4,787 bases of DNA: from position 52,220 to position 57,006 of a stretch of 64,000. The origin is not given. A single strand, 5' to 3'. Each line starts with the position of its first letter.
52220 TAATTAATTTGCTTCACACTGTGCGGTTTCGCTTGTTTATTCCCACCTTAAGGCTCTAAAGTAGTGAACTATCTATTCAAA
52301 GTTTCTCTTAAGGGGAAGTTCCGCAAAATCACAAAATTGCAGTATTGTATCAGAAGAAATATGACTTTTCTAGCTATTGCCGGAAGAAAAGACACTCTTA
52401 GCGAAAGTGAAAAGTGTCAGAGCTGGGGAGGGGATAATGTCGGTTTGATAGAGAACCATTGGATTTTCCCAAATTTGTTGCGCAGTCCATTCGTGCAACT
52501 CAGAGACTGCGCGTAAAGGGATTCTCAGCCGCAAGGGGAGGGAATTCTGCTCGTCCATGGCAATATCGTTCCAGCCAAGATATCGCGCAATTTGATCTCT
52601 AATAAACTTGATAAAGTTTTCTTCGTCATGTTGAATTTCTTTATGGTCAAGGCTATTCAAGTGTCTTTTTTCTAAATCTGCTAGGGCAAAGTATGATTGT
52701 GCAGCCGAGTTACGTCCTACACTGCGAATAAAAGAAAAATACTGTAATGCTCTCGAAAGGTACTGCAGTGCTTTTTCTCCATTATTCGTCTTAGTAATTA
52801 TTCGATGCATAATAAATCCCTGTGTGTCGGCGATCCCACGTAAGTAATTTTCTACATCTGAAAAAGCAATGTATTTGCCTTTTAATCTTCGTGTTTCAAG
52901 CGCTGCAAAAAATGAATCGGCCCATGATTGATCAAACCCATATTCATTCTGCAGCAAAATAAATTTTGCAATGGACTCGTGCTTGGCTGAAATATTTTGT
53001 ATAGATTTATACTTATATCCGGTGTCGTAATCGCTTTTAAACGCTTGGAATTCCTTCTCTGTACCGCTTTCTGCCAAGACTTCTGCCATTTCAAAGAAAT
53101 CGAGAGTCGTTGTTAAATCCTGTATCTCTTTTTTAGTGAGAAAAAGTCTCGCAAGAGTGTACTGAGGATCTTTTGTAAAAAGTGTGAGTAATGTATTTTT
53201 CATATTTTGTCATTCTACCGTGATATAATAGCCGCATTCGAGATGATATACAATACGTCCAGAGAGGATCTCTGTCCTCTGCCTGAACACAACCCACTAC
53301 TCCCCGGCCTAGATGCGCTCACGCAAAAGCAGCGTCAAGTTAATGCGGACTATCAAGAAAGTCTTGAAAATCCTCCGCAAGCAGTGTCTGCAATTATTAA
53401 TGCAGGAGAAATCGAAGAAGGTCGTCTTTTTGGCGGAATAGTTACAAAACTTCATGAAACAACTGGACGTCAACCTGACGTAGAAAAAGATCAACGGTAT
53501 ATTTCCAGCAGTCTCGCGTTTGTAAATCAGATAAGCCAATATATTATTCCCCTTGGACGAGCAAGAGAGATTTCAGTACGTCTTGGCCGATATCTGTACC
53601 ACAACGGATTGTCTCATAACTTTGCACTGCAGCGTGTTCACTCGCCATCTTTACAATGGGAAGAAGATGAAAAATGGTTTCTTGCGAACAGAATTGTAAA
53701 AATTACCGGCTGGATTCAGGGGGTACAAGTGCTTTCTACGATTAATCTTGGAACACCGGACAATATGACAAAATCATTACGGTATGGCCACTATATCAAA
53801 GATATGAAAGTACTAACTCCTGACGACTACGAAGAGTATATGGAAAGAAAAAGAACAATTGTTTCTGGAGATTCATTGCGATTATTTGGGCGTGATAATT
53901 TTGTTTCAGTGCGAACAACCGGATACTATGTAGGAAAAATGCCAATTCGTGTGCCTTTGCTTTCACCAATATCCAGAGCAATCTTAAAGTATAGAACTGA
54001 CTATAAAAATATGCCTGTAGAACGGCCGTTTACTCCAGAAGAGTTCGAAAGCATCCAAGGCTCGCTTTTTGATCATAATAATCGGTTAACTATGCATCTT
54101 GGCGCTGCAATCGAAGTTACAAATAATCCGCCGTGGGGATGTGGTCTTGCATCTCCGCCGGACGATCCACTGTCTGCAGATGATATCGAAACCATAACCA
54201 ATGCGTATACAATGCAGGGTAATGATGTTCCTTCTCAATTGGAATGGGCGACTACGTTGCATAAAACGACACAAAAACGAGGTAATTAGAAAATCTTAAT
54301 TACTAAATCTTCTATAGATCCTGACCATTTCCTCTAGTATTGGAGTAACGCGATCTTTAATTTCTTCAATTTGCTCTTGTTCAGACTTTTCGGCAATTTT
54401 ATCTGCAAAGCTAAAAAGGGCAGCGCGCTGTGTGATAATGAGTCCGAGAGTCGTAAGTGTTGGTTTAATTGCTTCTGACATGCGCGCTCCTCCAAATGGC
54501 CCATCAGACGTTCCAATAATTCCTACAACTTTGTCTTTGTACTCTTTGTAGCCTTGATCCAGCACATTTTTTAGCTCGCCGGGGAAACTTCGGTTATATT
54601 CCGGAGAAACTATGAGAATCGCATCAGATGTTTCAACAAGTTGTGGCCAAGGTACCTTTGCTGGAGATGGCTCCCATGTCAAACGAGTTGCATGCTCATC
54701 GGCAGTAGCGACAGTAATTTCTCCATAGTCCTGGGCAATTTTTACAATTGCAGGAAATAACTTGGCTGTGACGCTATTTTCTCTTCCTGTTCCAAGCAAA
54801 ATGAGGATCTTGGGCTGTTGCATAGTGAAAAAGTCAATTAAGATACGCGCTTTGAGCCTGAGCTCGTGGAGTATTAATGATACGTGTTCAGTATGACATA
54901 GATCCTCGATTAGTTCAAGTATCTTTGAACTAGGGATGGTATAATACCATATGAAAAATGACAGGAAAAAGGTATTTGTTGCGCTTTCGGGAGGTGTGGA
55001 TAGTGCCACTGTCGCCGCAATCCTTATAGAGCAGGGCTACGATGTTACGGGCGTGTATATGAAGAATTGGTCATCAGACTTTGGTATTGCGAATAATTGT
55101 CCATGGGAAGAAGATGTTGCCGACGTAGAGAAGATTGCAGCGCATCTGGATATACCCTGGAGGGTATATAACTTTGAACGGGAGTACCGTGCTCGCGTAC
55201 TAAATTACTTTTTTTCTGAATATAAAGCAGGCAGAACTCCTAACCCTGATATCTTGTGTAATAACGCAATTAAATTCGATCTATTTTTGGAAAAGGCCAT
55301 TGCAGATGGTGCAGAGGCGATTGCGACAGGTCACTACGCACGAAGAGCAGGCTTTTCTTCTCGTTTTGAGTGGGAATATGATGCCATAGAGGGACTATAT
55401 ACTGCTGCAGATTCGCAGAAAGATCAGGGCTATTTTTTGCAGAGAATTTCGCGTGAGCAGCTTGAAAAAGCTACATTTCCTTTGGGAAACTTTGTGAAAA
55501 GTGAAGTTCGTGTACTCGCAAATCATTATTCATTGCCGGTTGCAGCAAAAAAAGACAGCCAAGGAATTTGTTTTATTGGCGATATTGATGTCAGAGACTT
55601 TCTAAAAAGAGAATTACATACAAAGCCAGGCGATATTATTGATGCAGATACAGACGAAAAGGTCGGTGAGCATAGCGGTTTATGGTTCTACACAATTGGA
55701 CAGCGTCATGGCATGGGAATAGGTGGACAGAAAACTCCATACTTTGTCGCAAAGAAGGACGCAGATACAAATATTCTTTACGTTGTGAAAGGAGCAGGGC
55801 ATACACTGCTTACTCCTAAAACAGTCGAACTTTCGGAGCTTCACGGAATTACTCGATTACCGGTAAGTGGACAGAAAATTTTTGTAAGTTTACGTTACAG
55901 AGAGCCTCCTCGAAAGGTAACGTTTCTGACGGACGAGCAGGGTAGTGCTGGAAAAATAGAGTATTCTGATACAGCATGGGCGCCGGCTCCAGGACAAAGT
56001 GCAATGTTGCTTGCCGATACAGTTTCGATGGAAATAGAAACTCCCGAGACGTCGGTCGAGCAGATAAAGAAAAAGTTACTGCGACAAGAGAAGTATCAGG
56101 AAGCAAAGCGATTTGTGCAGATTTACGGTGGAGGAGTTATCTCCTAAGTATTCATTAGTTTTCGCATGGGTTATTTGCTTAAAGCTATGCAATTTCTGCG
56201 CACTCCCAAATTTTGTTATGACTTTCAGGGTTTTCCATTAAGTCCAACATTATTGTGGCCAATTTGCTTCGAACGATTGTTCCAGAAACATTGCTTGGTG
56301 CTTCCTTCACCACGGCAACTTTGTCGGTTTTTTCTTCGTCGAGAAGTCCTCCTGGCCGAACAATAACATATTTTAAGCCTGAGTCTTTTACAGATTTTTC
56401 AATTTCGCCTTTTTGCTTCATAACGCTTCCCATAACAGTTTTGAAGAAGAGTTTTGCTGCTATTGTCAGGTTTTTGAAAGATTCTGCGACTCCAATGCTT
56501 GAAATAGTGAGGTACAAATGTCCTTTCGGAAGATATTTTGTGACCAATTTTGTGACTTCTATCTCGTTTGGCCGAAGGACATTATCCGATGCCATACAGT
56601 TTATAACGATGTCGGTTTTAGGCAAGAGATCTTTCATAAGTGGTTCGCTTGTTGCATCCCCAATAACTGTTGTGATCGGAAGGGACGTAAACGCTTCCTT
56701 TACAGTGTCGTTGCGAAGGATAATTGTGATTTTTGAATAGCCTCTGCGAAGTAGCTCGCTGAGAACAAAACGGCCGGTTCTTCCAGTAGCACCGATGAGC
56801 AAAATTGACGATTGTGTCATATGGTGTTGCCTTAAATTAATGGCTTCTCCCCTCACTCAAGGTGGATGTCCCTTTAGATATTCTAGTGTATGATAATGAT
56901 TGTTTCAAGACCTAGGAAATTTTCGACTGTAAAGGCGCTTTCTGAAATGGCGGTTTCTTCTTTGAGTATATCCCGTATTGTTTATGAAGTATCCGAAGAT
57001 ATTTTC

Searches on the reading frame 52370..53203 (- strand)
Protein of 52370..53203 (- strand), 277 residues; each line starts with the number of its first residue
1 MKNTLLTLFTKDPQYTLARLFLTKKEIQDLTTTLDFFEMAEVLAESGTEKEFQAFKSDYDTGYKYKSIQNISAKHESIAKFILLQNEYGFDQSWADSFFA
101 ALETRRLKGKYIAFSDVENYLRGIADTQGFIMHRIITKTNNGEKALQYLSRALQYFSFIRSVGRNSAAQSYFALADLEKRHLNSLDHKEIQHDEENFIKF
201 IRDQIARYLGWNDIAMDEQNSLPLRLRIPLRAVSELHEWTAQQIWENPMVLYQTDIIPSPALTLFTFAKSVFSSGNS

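Call 65: search_protein_families(library=pfam, proteins=[window:52370-53203:-], max_evalue=0.001)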
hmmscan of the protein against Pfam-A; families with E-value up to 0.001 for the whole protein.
window:52370-53203:- (277 aa): 1 family
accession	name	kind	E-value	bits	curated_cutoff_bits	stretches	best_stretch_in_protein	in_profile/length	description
PF00494.24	SQS_PSY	-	1.1e-10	42.2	26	1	49-248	47-249/263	Squalene/phytoene synthase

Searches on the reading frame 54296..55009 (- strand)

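Call 66: search_protein_families(library=pfam, proteins=[window:54296-55009:-], max_evalue=0.001)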
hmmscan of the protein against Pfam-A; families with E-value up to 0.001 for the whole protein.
window:54296-55009:- (237 aa): 2 families
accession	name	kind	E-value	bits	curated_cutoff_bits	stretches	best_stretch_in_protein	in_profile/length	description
PF03358.20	FMN_red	-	4.7e-22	78.6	24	1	66-198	1-146/152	NADPH-dependent FMN reductase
PF02525.22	Flavodoxin_2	-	1.2e-06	28.8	27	1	67-219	2-192/198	Flavodoxin-like fold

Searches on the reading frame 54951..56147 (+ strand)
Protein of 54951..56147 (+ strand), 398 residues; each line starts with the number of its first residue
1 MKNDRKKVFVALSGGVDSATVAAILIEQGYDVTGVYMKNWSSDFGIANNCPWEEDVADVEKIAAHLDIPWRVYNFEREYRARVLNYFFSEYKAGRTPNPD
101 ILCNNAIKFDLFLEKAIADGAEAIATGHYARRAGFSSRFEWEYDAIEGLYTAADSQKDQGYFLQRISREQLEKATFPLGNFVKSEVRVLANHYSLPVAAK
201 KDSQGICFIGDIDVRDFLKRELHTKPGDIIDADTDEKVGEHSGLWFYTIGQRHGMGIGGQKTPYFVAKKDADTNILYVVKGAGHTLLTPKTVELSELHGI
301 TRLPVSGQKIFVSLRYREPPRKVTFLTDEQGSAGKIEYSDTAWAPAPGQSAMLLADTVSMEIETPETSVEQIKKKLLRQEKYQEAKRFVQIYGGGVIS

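Call 66: search_protein_families(library=pfam, proteins=[window:54951-56147:+], max_evalue=0.001)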
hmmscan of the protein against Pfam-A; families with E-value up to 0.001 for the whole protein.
window:54951-56147:+ (398 aa): 4 families
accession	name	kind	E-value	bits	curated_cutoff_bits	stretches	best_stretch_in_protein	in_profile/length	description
PF03054.22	tRNA_Me_trans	-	2.7e-73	246.4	20.6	1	6-210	1-201/202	tRNA methyl transferase HUP domain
PF20259.3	tRNA_Me_trans_M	-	5.5e-26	90.4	27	1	215-279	1-65/66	tRNA methyl transferase PRC-barrel domain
PF02540.23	NAD_synthase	-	0.00062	19.4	21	0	2-38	15-53/242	NAD synthase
PF00733.27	Asn_synthase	-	0.00069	19.8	21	1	6-78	18-82/354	Asparagine synthase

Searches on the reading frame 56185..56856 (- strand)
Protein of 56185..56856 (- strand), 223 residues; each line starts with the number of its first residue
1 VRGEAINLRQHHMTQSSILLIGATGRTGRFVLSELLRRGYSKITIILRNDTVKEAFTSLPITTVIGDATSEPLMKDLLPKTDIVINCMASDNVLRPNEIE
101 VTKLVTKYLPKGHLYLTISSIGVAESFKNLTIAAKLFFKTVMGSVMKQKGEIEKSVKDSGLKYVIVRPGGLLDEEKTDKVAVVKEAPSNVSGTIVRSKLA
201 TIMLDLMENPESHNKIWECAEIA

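Call 66: search_protein_families(library=pfam, proteins=[window:56185-56856:-], max_evalue=0.001)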
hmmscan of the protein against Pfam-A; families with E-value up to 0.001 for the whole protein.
window:56185-56856:- (223 aa): 7 families
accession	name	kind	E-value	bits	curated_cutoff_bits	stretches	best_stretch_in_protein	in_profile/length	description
PF13460.12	NAD_binding_10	-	1.5e-25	90.6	27.2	1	22-210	1-184/184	NAD(P)H-binding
PF05368.20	NmrA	-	1.4e-07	31.8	27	1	15-138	2-124/298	NmrA-like family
PF03435.24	Sacchrp_dh_NADP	-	3.2e-06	27.9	25.1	1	18-88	1-76/129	Saccharopine dehydrogenase NADP binding domain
PF01488.26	Shikimate_DH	-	2e-05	25.1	24.3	1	12-97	9-92/138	Shikimate / quinate 5-dehydrogenase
PF01370.27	Epimerase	-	2.2e-05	24.4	20.9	1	18-94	1-78/240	NAD dependent epimerase/dehydratase family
PF02254.24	TrkA_N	-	2.4e-05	25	23.8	1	20-120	3-98/116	TrkA-N domain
PF07993.18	NAD_binding_4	-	0.00054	19.6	20.1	0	21-56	2-39/258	Male sterility protein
